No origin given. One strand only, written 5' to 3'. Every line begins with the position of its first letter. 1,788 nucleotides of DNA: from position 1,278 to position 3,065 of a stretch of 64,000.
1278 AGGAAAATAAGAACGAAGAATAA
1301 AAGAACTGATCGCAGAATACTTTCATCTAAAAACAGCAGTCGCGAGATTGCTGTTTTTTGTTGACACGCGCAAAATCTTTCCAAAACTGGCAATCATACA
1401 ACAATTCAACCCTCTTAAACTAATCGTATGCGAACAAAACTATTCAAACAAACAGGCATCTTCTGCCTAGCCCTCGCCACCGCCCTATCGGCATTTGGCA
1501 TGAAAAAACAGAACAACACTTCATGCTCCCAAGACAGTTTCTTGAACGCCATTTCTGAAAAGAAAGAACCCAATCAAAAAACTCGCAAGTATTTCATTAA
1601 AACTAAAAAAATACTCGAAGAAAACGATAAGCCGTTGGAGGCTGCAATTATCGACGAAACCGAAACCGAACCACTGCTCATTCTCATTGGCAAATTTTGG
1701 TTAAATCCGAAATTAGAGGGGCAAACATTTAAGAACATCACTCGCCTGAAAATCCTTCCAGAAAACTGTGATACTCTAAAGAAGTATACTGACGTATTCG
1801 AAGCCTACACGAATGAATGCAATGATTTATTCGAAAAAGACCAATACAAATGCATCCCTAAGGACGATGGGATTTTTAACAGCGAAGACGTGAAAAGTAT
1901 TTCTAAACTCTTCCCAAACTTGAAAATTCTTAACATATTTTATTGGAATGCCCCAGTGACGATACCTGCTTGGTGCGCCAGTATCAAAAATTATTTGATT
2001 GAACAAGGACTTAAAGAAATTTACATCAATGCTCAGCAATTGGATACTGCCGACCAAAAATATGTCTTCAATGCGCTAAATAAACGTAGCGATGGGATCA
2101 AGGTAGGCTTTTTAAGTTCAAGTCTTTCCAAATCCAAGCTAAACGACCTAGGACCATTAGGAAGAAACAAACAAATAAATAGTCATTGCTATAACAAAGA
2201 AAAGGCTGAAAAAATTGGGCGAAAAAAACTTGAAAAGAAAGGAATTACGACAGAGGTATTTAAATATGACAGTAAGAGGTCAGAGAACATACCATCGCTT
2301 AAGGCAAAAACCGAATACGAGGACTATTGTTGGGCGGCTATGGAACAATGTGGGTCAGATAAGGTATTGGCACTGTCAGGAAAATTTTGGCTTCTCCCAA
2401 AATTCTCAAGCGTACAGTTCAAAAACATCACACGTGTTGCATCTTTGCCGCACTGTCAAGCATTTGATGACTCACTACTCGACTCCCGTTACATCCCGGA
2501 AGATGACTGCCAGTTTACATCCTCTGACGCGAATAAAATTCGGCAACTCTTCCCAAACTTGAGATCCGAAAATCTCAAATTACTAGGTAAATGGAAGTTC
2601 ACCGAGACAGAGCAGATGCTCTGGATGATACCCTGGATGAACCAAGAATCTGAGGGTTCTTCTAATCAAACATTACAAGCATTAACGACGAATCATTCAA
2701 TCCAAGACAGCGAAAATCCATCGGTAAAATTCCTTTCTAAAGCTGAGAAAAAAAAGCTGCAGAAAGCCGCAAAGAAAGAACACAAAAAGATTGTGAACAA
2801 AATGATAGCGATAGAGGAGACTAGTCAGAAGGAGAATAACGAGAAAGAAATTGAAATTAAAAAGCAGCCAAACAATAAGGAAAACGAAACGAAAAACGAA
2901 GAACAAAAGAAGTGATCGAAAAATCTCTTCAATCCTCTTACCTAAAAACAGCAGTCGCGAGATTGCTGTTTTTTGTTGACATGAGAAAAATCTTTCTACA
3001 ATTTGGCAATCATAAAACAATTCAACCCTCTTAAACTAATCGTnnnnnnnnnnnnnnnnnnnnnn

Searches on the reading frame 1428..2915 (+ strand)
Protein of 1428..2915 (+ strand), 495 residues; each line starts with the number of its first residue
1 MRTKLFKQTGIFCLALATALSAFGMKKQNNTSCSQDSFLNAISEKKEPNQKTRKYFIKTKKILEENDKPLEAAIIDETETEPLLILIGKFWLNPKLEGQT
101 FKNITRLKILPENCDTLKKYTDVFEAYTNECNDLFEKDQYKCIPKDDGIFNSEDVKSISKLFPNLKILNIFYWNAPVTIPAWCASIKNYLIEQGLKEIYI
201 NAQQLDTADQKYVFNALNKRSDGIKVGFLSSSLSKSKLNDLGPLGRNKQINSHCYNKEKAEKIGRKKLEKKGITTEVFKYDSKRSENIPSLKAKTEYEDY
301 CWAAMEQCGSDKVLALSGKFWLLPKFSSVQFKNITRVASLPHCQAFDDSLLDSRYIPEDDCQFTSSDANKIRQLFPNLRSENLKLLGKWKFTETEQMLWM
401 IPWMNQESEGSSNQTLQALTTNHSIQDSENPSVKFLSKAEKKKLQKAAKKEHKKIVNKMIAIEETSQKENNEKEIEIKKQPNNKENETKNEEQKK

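Call 5: search_protein_families(library=pfam, proteins=[window:1428-2915:+], max_evalue=1)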
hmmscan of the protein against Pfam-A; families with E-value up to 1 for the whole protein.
window:1428-2915:+ (495 aa): 1 family
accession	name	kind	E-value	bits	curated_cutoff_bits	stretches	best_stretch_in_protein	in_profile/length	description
PF02177.21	APP_N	-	0.11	13.3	22.1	1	140-187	30-72/100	Amyloid A4 N-terminal heparin-binding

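Call 9: find_homologous_proteins(query=window:1428-2915:+)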
Query window:1428-2915:+ (495 aa): 2 proteins with E <= 0.001 among 8000 candidates.
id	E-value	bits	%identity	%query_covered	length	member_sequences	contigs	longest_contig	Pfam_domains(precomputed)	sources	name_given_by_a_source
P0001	0.0e+0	1104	100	100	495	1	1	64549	-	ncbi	-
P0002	4.7e-120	420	48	99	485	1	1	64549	-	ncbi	-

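Call 10: find_encoding_contigs(protein=P0001, flank=2000, max_places=3)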
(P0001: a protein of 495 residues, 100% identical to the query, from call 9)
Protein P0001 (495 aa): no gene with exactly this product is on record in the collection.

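Call 21: find_related_loci(query=A1, collection=metagenome_contigs, flank=10000)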
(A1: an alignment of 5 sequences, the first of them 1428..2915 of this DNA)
Query A1 (495 aa) in metagenome_contigs; peptide patterns used: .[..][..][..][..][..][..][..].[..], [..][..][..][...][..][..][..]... (x = any residue, [..] = any of these).
308 stretches matched a pattern, but none encodes a relative of the query by tblastn (E <= 1e-3).

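Call 23: find_encoding_contigs(protein=P0007, flank=10000, max_places=6)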
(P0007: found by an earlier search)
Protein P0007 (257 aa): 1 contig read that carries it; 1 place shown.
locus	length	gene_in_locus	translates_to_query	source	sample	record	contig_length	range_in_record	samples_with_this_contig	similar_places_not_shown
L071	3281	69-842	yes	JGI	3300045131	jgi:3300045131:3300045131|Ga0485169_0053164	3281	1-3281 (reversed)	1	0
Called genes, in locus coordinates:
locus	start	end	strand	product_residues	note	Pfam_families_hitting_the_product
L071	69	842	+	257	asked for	-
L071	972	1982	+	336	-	-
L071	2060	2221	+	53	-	-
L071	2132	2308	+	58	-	-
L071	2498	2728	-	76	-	PF13459:Fer4_15, PF13370:Fer4_13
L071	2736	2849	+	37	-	-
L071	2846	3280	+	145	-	?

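Call 24: find_encoding_contigs(protein=P0005, flank=10000, max_places=6)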
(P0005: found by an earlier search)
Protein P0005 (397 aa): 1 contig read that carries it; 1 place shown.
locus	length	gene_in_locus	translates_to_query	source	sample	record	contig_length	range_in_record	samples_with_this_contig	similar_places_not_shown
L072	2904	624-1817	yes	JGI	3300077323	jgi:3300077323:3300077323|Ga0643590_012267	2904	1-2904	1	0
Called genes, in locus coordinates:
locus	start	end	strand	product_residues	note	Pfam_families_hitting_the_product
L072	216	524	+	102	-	-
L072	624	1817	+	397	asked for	PF01820:Dala_Dala_lig_N, PF02222:ATP-grasp (faint), PF07478:Dala_Dala_lig_C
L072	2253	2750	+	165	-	PF00572:Ribosomal_L13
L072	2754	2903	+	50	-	?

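Call 36: search_protein_representatives(alignment_id=A2)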
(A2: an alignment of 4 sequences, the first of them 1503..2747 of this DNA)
Query: 4 sequences, 422 profile positions. Proteins with E-value up to 0.001 (for the whole library): 4; up to 1e-10: 4; up to 1e-30: 4. The best 4 are listed.
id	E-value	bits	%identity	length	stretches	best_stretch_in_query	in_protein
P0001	7.6e-173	591.4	-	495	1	1-421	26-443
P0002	9.2e-170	581.3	-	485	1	1-418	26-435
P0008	3.0e-45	171.0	-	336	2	244-422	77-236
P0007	4.7e-45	170.4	-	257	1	301-422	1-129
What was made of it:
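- Orphan family: only the window's own four genes among 1.84e9 representatives (call 36) and in the word-indexed search (call 9).
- Tried and rejected: The word-indexed search and the exhaustive profile search found only the window's own genes (calls 9, 36).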

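Call 44: predict_structure(alignment_id=A2)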
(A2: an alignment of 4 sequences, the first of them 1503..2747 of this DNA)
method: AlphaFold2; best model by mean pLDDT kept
length: 415 residues; sequences in the alignment: 4
mean_pLDDT: 62.1   pTM: 0.46
mean pLDDT of the five models: 62.1, 55.5, 55.0, 54.6, 50.7
residues with pLDDT >= 90: 22; 70-90: 169; 50-70: 76; < 50: 148
segments of 3 or more residues with pLDDT < 50: 1-11, 13-16, 47-54, 96-110, 206-262, 367-415
pLDDT, mean of each block of 10 residues (from residue 1): 35 49 74 80 55 53 83 87 75 52 40 59 85 93 79 86 91 76 77 68 52 32 27 38 36 37 56 82 75 85 79 74 63 77 80 60 55 43 38 32 42 42
secondary structure, 60 per line:
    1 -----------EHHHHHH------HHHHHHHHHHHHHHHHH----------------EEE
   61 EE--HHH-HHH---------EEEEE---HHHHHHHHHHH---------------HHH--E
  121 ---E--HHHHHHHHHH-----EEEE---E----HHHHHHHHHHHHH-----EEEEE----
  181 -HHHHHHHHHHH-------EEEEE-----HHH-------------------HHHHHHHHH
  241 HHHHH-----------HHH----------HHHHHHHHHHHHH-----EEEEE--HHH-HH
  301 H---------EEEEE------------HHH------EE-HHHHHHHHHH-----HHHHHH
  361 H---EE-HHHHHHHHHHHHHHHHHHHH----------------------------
elements in order: H13-18 H25-41 E58-62 E81-85 H89-99 H127-136 E142-145 H154-166 E172-176 H182-192 E200-204 H232-245 H270-282 E288-292 E311-315 H340-349 H355-361 H368-387

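Call 46: fold_search(model_id=the predicted structure, library=pdb)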
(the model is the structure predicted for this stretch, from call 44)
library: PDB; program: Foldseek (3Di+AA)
matches with E <= 10: 839; with E <= 0.001: 0
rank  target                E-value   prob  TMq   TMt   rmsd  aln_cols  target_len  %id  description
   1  3toz_A                5.4e-02  0.44  0.14  0.19  15.8       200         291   16  2.2 Angstrom Crystal Structure of Shikimate 5-dehydrogenase from Listeria monocytogenes in Complex with NAD. (released 2011-09-21)
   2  4k28_A                6.1e-02  0.41  0.14  0.20  15.4       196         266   12  2.15 Angstrom resolution crystal structure of a shikimate dehydrogenase family protein from Pseudomonas putida KT2440  (released 2013-04-17)
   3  7csg_A                6.8e-02  0.60  0.16  0.22  10.1       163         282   13  AtPrR2 in apo form (released 2021-06-09)
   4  7cs2_D                6.8e-02  0.51  0.17  0.23  12.3       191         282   14  Apo structure of dimeric IiPLR1 (released 2021-06-09)
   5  7cs2_C                8.1e-02  0.54  0.16  0.22  10.1       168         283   13  Apo structure of dimeric IiPLR1 (released 2021-06-09)
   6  3toz_C                1.0e-01  0.38  0.15  0.20  15.7       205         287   15  2.2 Angstrom Crystal Structure of Shikimate 5-dehydrogenase from Listeria monocytogenes in Complex with NAD. (released 2011-09-21)
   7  3hdh_A                1.0e-01  0.21  0.12  0.16  12.5       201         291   10  PIG HEART SHORT CHAIN L-3-HYDROXYACYL COA DEHYDROGENASE REVISITED: SEQUENCE ANALYSIS AND CRYSTAL STRUCTURE DETERMINATI (released 1999-10-08)
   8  4im6                  1.1e-01  0.63  0.21  0.37  10.0       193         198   11  LRR domain from human NLRP1 (released 2014-01-08)
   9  1il0_A                1.2e-01  0.12  0.12  0.15  12.5       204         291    8  X-RAY CRYSTAL STRUCTURE OF THE E170Q MUTANT OF HUMAN L-3-HYDROXYACYL-COA DEHYDROGENASE (released 2001-11-07)
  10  1qml                  1.4e-01  0.20  0.18  0.21  21.4       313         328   13  Hg complex of yeast 5-aminolaevulinic acid dehydratase (released 2000-10-06)
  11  8k7o                  1.6e-01  0.77  0.18  0.29   5.1       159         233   11  De novo design protein -T03 (released 2024-07-31)
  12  3toz_B                1.7e-01  0.25  0.14  0.20  16.3       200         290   16  2.2 Angstrom Crystal Structure of Shikimate 5-dehydrogenase from Listeria monocytogenes in Complex with NAD. (released 2011-09-21)
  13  3wid_C                2.0e-01  0.13  0.11  0.13  14.0       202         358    9  Structure of a glucose dehydrogenase T277F mutant in complex with NADP (released 2014-05-14)
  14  1y9j_MODEL_1_A        2.1e-01  0.33  0.15  0.35  11.4       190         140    7  Solution structure of the rat Sly1 N-terminal domain (released 2005-02-15)
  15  8p0j_O                2.1e-01  0.16  0.13  0.07  13.0       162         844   15  Cryo EM map and model of the vaccinia RNA polymerase intermediate pre-initiation open promoter complex (released 2024-05-22)
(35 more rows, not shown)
